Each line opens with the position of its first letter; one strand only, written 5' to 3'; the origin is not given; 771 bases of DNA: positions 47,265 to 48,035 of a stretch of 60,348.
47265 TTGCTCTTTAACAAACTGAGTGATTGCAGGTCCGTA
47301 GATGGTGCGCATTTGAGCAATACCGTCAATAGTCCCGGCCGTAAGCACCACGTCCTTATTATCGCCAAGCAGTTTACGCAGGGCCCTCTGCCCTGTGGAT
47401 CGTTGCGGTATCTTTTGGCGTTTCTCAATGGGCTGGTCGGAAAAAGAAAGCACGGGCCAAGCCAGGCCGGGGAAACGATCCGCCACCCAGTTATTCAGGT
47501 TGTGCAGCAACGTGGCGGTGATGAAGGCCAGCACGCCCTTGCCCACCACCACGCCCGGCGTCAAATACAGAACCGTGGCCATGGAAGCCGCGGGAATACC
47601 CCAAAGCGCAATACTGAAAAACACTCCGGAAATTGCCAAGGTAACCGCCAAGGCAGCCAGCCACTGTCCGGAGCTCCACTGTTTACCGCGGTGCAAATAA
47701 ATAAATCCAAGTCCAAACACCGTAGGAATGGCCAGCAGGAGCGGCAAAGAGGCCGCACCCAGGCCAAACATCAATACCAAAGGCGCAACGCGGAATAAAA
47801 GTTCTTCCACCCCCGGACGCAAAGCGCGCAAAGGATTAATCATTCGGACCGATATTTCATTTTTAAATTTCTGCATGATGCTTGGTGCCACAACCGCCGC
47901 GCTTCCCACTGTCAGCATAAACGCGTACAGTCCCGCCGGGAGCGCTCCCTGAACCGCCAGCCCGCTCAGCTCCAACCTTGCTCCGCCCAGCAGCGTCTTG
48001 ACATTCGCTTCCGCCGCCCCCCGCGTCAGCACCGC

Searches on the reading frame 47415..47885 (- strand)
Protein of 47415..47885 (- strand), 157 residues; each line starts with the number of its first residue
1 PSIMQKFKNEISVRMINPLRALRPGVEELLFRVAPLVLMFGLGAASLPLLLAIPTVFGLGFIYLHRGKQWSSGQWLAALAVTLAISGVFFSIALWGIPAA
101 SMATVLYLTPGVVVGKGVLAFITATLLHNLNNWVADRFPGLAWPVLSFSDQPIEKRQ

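Call 33: search_protein_families(library=pfam, proteins=[window:47415-47885:-], max_evalue=10)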
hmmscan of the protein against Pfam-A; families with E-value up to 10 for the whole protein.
seq(157 aa): 1 family
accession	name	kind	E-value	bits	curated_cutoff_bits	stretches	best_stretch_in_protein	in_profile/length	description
PF08592.16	Anthrone_oxy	-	3.2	8.5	27.3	1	38-93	3-56/106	Anthrone oxygenase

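Call 62: search_solved_structures(query=A2, max_evalue=10, show_alignments=2)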
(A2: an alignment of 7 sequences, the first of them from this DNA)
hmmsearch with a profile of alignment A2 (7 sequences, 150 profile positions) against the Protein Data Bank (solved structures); distinct sequences matched with E-value up to 10: 2.
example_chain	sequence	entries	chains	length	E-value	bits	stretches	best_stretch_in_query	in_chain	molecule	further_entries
8d1n_E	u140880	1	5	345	1.1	12.7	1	119-139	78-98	Bestrophin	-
6vx5_E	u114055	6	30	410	1.4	12.4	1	119-139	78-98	Bestrophin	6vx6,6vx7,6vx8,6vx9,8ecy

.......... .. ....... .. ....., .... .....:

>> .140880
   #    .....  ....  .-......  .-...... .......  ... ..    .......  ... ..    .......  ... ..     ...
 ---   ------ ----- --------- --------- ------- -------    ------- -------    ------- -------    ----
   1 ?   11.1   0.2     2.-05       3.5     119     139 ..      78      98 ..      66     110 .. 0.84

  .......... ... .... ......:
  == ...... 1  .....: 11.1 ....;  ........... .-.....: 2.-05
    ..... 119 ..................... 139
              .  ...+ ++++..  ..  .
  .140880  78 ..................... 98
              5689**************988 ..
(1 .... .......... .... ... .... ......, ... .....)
